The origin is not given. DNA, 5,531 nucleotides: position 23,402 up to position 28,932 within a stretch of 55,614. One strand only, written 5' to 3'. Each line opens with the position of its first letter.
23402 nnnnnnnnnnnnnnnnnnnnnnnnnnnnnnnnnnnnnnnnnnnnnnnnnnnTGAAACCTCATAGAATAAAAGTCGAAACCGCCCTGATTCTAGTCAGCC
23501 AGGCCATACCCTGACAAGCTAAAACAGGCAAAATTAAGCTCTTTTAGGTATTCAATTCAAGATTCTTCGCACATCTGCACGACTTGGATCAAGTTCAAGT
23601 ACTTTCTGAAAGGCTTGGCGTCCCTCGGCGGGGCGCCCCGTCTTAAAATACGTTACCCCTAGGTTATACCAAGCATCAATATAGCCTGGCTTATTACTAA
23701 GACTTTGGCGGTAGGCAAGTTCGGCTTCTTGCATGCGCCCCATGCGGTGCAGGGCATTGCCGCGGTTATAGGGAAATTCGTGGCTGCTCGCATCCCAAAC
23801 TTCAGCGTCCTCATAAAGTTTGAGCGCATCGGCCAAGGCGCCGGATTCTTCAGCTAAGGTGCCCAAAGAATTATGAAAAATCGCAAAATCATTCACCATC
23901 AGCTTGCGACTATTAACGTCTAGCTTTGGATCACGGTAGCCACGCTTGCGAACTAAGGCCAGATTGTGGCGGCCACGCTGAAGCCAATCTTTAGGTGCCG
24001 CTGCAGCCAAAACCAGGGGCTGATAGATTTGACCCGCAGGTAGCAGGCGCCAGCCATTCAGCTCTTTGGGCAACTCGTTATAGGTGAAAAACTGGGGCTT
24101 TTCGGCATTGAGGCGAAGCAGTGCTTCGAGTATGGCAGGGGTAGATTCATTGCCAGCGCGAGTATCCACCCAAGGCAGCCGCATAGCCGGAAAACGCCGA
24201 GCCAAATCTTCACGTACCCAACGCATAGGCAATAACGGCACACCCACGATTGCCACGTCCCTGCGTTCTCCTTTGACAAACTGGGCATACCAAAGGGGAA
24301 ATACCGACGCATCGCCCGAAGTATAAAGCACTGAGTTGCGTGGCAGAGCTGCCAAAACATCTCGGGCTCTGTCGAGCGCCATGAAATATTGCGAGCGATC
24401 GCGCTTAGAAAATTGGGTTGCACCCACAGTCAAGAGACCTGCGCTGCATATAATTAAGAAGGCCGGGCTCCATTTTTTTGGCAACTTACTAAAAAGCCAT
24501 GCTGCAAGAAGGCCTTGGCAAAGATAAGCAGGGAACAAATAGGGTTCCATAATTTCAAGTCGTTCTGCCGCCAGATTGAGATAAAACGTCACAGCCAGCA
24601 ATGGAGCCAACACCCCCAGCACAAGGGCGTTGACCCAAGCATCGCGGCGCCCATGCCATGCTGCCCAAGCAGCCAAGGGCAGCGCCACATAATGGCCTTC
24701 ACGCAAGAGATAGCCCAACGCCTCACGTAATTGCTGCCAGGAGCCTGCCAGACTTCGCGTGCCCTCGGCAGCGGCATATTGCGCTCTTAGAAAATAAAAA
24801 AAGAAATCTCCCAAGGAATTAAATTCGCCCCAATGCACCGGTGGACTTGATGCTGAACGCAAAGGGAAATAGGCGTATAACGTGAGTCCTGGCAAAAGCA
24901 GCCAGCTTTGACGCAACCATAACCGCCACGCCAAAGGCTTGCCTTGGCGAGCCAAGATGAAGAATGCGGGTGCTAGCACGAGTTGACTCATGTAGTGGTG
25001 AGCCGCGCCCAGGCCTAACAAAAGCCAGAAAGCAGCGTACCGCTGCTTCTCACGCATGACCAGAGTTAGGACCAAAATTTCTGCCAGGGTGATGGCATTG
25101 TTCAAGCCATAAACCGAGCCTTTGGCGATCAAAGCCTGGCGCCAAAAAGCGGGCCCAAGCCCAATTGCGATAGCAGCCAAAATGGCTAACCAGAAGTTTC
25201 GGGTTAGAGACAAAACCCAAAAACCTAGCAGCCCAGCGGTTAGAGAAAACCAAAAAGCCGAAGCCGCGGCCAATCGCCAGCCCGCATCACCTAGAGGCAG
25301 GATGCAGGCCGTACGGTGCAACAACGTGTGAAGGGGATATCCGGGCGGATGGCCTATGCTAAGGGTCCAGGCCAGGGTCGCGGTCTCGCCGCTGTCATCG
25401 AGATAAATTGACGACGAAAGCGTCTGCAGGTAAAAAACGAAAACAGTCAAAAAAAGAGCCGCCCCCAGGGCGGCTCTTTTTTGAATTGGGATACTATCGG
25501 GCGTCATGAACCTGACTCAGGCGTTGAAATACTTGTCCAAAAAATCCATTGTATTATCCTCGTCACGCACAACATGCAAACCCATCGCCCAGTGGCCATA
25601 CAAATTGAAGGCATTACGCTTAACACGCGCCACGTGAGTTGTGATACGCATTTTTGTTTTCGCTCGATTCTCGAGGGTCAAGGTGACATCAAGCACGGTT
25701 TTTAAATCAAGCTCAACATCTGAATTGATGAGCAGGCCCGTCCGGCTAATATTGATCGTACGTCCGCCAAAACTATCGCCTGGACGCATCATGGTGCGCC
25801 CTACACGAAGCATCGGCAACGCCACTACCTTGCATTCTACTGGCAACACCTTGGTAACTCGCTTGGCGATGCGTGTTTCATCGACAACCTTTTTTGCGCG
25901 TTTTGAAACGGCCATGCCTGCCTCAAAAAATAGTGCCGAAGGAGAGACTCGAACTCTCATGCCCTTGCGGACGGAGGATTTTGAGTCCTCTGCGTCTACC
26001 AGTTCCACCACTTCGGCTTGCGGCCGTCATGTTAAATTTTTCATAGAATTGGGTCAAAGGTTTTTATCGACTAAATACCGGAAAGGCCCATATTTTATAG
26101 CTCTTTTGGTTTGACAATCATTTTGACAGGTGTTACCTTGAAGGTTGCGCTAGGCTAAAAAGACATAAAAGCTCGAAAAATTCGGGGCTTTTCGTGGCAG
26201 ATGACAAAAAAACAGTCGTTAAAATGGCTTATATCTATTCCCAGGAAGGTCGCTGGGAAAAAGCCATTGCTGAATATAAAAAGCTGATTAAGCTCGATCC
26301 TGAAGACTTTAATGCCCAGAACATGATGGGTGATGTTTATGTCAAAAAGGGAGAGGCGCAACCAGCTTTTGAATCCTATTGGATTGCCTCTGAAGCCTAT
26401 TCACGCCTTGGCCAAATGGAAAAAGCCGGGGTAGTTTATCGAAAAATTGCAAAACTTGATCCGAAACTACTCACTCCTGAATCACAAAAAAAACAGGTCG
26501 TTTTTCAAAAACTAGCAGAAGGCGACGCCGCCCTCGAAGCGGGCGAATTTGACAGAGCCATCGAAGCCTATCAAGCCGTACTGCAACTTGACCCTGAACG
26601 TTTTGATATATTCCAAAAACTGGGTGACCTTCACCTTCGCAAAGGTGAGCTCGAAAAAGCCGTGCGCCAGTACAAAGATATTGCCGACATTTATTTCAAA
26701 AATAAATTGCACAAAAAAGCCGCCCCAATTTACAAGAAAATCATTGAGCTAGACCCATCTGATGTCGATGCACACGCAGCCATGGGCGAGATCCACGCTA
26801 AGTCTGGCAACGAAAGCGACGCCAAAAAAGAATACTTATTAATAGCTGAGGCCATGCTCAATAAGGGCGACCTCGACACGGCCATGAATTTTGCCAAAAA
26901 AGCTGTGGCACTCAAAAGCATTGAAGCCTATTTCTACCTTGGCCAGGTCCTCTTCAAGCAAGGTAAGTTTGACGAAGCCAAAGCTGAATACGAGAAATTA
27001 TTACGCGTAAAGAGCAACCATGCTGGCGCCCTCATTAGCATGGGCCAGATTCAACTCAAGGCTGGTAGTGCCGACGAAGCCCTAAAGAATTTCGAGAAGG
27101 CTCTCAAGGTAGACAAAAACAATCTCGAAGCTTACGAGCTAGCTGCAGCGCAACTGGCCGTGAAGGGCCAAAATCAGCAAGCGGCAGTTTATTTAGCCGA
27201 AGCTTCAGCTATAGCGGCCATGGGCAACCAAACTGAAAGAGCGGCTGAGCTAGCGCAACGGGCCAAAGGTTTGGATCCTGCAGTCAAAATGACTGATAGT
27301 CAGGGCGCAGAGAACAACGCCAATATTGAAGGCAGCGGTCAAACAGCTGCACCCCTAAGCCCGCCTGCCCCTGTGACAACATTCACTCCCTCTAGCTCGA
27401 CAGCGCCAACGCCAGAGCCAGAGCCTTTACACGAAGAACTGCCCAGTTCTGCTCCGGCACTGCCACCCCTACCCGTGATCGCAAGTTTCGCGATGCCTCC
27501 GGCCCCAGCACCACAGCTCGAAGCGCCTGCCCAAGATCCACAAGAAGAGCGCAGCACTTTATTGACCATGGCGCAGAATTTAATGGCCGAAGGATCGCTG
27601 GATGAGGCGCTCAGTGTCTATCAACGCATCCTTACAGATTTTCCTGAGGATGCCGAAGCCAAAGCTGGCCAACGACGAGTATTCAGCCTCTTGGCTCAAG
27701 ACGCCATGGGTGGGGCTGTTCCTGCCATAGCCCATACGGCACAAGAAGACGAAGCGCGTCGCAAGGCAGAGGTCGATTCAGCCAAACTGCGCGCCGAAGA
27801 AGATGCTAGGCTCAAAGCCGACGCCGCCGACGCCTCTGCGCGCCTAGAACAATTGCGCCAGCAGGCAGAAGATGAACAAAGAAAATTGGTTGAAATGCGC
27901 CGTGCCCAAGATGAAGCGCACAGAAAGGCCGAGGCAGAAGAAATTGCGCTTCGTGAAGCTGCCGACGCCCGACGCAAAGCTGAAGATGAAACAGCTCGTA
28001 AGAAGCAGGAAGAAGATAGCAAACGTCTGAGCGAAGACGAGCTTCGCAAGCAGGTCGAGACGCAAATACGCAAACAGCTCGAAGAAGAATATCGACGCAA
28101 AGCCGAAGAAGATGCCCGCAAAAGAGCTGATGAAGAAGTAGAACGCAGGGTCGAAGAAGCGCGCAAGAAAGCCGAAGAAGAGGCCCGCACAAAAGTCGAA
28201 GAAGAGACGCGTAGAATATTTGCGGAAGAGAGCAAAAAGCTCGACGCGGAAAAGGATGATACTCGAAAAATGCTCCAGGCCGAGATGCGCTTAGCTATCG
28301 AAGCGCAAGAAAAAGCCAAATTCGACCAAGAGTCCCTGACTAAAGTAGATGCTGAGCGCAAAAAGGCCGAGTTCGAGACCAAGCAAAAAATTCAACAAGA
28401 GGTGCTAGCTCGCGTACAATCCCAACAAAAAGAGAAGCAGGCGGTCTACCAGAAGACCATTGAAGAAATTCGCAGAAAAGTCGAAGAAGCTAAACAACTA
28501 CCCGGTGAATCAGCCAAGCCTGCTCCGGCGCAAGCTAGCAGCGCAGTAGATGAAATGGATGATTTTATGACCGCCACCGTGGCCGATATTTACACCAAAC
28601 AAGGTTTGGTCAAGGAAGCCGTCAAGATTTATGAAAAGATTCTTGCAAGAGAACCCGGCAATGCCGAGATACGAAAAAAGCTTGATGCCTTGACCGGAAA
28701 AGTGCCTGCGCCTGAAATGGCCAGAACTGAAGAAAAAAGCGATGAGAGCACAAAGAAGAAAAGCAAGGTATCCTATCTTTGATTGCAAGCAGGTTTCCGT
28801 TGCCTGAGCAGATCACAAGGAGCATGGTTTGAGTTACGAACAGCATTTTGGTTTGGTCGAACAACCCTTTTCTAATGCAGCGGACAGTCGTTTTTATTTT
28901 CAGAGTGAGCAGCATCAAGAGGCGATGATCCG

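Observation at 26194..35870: Co-directional five-gene cluster that could form a trans-envelope machine: TPR/charged-helix scaffold, ExeA-like ATPase, SppA, IM-propeller protein, protease-propeller-Omp85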

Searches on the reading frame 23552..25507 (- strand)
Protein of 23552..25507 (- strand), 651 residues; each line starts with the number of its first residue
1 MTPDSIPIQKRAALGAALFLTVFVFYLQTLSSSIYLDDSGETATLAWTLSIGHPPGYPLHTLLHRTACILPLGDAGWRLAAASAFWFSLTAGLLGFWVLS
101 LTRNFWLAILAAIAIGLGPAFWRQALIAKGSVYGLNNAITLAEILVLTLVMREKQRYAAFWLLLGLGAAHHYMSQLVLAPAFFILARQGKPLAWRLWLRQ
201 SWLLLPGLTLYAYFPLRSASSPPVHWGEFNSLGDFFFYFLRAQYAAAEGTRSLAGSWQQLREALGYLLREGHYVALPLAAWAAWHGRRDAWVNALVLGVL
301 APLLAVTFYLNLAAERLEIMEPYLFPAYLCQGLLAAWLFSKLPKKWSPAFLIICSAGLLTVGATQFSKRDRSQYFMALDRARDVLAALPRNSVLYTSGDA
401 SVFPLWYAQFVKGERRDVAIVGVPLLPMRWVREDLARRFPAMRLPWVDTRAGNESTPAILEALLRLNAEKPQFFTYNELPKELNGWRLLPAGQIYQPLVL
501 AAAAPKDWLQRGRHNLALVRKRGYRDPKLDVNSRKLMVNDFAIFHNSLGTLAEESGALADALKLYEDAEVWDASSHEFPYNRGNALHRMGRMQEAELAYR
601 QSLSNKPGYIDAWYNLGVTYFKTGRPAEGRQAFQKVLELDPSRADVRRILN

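Call 8: search_protein_families(library=pfam, proteins=[window:23552-25507:-], max_evalue=0.00001)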
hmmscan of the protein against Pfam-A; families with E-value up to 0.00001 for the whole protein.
window:23552-25507:- (651 aa): 13 families
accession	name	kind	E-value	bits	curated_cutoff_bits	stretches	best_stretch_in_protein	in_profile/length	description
PF00515.34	TPR_1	-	7.2e-18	64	27.8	1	611-642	2-33/34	Tetratricopeptide repeat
PF07719.23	TPR_2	-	6.6e-17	60.6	27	1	611-642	2-33/34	Tetratricopeptide repeat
PF11028.14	TMEM260-like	-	1.1e-13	51.8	24.2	1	38-185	1-169/179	Protein O-mannosyl-transferase TMEM260-like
PF13181.12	TPR_8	-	5.1e-13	48.5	25.7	1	611-642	2-33/34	Tetratricopeptide repeat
PF13432.12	TPR_16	-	1.3e-09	38.7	32.7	1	580-643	1-64/65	Tetratricopeptide repeat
PF13431.12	TPR_17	-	4.2e-09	36.4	24.4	0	598-631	1-34/34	Tetratricopeptide repeat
PF14559.12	TPR_19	-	6.8e-09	36.4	25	1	588-649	3-64/68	Tetratricopeptide repeat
PF13414.12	TPR_11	-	7.5e-09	35.6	26.8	1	583-624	1-42/42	TPR repeat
PF13424.12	TPR_12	-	2.3e-08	34.5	30.1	0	612-639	5-32/77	Tetratricopeptide repeat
PF13428.12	TPR_14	-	7.4e-08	32.8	23.5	0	611-648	2-39/44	Tetratricopeptide repeat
PF13371.12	TPR_9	-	4.6e-07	30.2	35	1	587-649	6-68/73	Tetratricopeptide repeat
PF13374.12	TPR_10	-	5.1e-06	26.8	27.5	0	615-639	7-31/42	Tetratricopeptide repeat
PF13174.12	TPR_6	-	8.6e-06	26.5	26.3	0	611-641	1-31/33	Tetratricopeptide repeat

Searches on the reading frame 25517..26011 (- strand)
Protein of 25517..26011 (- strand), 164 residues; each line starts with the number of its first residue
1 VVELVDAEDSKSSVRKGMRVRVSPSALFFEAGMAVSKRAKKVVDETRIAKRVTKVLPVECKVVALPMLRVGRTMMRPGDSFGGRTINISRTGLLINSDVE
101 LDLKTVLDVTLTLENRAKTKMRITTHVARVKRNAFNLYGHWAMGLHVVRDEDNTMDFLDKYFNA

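Call 32: search_protein_families(library=pfam, proteins=[window:25517-26011:-], max_evalue=0.00001)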
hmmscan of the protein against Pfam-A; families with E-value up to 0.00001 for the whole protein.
window:25517-26011:- (164 aa): 1 family
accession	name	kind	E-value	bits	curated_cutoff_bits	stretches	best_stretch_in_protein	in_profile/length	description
PF07238.19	PilZ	-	2.2e-07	31.6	22.5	1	74-147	16-85/102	PilZ domain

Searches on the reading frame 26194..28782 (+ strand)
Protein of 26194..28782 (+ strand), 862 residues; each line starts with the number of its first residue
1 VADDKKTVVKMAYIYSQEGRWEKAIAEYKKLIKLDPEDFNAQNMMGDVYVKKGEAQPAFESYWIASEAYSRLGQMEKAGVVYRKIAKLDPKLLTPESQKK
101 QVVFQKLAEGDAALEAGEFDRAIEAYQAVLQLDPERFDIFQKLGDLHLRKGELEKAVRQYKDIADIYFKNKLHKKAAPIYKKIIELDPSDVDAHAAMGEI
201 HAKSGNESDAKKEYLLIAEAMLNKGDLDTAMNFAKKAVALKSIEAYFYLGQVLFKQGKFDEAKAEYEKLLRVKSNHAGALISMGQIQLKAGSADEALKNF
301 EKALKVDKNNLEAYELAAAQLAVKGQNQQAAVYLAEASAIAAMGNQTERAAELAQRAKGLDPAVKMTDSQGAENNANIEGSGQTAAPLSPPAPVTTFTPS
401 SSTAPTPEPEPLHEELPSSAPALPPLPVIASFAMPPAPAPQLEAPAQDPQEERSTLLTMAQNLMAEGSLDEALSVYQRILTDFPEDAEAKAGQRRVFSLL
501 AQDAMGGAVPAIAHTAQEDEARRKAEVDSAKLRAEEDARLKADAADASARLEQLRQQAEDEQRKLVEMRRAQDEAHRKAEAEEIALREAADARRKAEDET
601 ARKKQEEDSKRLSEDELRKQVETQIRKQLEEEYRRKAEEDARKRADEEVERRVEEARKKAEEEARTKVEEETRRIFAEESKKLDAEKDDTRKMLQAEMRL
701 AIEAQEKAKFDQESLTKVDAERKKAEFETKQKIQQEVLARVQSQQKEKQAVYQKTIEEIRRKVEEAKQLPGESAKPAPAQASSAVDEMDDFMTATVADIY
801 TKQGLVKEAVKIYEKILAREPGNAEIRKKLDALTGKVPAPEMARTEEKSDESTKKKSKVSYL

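Call 3: search_protein_families(library=pfam, proteins=[window:26194-28782:+], max_evalue=0.01)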
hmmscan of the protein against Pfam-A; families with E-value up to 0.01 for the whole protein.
window:26194-28782:+ (862 aa): 21 families
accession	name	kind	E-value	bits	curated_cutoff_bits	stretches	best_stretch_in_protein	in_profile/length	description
PF07719.23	TPR_2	-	1.4e-42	140.7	27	4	244-275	2-33/34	Tetratricopeptide repeat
PF13414.12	TPR_11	-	7.3e-39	131.6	26.8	5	13-53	2-42/42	TPR repeat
PF13428.12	TPR_14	-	4e-37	123.3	23.5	5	456-489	4-37/44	Tetratricopeptide repeat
PF13181.12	TPR_8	-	2.4e-33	111.9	25.7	3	244-276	2-34/34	Tetratricopeptide repeat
PF14559.12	TPR_19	-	9.5e-33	112.8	25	4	113-165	1-53/68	Tetratricopeptide repeat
PF00515.34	TPR_1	-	1.1e-32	110.9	27.8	5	244-275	2-33/34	Tetratricopeptide repeat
PF13431.12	TPR_17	-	3e-27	93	24.4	1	180-211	2-33/34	Tetratricopeptide repeat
PF13432.12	TPR_16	-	1.8e-24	86.3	32.7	3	107-163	1-57/65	Tetratricopeptide repeat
PF13174.12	TPR_6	-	3.3e-21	74.9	26.3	1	244-271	1-28/33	Tetratricopeptide repeat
PF13424.12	TPR_12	-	4.1e-17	62.6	30.1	1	245-308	5-76/77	Tetratricopeptide repeat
PF13176.12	TPR_7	-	2e-16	59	27.9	0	797-824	6-35/36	Tetratricopeptide repeat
PF25064.1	ARM_TT21_5th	-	7.6e-16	58.9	27.8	1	245-311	3-69/117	TT21 fifth ARM repeats domain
PF12895.13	ANAPC3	-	9.5e-13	48.7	27.2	2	224-303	2-82/82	Anaphase-promoting complex, cyclosome, subunit 3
PF13371.12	TPR_9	-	6e-11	42.6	35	0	113-160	5-52/73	Tetratricopeptide repeat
PF23914.1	TPR_CcmH_CycH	-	2.9e-06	27.6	42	1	245-336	52-146/158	Cytochrome c-type biogenesis protein H TPR domain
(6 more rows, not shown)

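Call 4: search_protein_families(library=ncbifam, proteins=[window:26194-28782:+], max_evalue=0.01)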
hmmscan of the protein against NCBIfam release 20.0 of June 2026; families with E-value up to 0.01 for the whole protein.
window:26194-28782:+ (862 aa): 20 families
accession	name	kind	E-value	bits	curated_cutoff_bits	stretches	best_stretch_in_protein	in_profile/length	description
NF040959.1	MamA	equivalog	3.8e-22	78.8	200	3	207-341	33-169/204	magnetosome protein MamA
NF052243.1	T4PFormProtSgmX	equivalog_domain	4.3e-21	74.9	1800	2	106-241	5-141/1065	type IV pili formation protein SgmX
NF002725.1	PRK02603.1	equivalog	1.6e-17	64.1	143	2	91-211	24-126/173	photosystem I assembly protein Ycf3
TIGR02552.1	LcrH_SycD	equivalog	2.3e-15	56.5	104.8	2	244-358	19-130/136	SycD/LcrH family type III secretion system chaperone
TIGR02917.1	PEP_TPR_lipo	equivalog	2.6e-14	52.1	312.2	2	211-337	431-559/899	XrtA/PEP-CTERM system TPR-repeat protein PrsT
TIGR02795.1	tol_pal_ybgF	equivalog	3e-14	53.6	90.1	1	243-302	39-101/119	tol-pal system protein YbgF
TIGR02521.1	type_IV_pilW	equivalog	1.6e-11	44.2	154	2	6-65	32-91/234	type IV pilus biogenesis/stability protein PilW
NF052415.1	T3SS_chap_SctY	equivalog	2.2e-11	44.2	70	1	249-333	12-99/106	type III secretion apparatus assembly chaperone SctY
NF033762.1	social_mot_Tgl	equivalog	2e-10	40.4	225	1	224-305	44-128/252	social motility TPR repeat lipoprotein Tgl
NF040658.1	Myxo_OME_TraC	equivalog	8.4e-08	31.3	500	2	15-136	44-159/602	outer membrane exchange accessory lipoprotein TraC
NF047507.1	TPR_BatC_Lepto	exception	1.4e-06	28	175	2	250-313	65-132/214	TPR repeat-containing protein BatC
NF033920.0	C39_PA2778_fam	equivalog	2.9e-06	26.9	150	1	251-341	164-254/255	PA2778 family cysteine peptidase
TIGR00990.1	3a0801s09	subfamily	1.3e-05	24.1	757.25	1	211-316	365-472/615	mitochondrial import receptor subunit TOM70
NF008755.0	PRK11788.1-3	equivalog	1.6e-05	24.4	430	1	114-163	47-96/388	lipopolysaccharide assembly protein LapB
NF008756.0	PRK11788.1-4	equivalog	3.3e-05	23.1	474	1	112-358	44-296/389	lipopolysaccharide assembly protein LapB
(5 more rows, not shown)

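Call 67: search_protein_families(library=padloc, proteins=[window:26194-28782:+], max_evalue=0.001)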
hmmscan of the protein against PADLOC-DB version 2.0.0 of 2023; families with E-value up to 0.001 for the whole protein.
window:26194-28782:+ (862 aa): 0 families
